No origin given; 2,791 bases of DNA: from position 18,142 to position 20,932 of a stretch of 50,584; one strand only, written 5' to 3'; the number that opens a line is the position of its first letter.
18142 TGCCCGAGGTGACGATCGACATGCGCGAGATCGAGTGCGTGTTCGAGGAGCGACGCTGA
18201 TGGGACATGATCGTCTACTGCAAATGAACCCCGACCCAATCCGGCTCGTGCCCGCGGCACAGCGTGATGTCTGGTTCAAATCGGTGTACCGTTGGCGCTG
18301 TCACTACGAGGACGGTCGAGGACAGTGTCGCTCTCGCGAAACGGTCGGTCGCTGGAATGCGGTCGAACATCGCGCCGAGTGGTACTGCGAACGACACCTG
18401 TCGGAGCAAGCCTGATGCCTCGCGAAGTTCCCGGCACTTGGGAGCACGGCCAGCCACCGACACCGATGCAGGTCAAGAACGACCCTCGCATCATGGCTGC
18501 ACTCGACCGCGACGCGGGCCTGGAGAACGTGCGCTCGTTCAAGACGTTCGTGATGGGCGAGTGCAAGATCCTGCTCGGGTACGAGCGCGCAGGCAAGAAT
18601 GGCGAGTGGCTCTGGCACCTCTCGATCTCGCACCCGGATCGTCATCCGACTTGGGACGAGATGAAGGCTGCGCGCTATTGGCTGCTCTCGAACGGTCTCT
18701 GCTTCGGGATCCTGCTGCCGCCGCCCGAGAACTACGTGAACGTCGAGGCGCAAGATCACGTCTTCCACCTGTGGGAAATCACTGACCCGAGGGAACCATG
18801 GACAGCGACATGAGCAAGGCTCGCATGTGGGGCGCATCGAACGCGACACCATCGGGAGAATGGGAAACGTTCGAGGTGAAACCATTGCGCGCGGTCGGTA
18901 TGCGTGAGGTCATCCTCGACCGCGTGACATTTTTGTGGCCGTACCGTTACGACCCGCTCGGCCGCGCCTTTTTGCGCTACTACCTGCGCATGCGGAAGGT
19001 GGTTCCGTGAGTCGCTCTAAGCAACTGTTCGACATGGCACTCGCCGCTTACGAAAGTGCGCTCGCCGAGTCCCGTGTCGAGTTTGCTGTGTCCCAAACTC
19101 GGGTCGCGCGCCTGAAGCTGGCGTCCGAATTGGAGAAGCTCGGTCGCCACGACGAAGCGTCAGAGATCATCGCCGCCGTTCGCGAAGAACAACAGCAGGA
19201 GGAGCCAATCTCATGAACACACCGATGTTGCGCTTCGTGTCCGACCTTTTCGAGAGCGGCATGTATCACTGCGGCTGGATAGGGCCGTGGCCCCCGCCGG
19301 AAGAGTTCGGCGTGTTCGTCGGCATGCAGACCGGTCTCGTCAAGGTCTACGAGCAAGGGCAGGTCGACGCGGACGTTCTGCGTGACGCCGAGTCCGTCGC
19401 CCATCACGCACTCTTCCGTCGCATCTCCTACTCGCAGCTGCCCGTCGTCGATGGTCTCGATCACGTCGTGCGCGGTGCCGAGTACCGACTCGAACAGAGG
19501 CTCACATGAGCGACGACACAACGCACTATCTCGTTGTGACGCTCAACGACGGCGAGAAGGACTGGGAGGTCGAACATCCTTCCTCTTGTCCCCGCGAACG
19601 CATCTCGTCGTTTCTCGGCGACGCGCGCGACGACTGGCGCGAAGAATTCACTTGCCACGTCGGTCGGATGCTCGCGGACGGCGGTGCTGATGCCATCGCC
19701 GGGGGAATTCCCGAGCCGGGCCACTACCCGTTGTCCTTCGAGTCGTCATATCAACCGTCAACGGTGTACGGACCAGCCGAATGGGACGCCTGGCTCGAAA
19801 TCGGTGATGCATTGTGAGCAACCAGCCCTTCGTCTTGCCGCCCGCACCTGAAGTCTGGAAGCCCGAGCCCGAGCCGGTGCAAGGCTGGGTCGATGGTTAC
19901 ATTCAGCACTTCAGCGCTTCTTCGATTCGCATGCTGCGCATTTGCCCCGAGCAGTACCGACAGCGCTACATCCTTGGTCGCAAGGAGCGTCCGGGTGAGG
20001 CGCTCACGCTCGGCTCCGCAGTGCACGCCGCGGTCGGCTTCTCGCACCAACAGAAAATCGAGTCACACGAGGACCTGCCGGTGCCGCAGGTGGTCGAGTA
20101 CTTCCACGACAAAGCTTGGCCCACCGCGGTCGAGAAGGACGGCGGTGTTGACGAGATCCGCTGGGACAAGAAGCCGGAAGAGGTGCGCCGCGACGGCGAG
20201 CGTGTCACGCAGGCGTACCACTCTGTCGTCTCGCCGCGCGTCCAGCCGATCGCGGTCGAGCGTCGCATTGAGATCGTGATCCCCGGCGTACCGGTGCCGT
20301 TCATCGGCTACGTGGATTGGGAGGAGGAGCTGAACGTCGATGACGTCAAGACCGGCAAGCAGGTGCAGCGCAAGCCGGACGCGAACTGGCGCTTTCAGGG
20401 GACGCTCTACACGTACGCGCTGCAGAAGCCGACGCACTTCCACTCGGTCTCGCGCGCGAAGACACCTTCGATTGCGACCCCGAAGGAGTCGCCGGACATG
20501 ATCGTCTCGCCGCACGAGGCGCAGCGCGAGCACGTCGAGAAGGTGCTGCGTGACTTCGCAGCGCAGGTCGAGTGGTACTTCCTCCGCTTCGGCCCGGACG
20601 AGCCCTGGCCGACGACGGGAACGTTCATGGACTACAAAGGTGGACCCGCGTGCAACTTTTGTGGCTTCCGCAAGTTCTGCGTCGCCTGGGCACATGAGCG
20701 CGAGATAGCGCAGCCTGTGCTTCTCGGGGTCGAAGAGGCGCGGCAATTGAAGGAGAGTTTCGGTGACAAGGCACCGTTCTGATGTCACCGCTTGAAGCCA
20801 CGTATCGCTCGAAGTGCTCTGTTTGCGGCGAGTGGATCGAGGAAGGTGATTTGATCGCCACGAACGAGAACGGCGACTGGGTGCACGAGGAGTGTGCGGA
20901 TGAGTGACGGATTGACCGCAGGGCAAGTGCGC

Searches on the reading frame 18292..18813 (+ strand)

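Call 56: search_protein_families(library=pfam, max_evalue=0.01, proteins=[window:18292-18813:+])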
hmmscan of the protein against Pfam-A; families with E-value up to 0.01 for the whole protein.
window:18292-18813:+ (173 aa): 1 family
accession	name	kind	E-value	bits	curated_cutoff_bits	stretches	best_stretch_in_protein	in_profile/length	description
PF24746.1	DUF7694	-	1.5e-12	47.6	27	1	103-164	5-65/66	Domain of unknown function (DUF7694)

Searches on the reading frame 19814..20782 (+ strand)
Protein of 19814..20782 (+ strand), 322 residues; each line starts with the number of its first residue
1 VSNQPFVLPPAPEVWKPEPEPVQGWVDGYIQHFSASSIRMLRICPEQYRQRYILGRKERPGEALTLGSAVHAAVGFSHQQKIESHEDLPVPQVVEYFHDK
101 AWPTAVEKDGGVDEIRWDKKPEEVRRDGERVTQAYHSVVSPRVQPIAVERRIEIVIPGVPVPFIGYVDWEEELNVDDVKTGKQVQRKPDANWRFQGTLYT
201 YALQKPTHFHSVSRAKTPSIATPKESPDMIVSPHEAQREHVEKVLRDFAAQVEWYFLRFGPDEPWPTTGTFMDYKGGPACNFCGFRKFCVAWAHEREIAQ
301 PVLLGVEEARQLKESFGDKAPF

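Call 10: search_protein_families(library=phrogs, proteins=[window:19814-20782:+])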
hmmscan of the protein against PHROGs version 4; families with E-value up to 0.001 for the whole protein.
window:19814-20782:+ (322 aa): 4 families
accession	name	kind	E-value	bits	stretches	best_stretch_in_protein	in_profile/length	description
phrog_69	-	DNA, RNA and nucleotide metabolism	3.3e-19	70.2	1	31-299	88-333/501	exonuclease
phrog_1218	-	DNA, RNA and nucleotide metabolism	8.2e-12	46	1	30-205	7-187/364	exonuclease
phrog_1706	-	DNA, RNA and nucleotide metabolism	4.3e-06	27.4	1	165-301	128-254/293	CRISPR/Cas system associated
phrog_10230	-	unknown function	1.9e-05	25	1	30-214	20-203/279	-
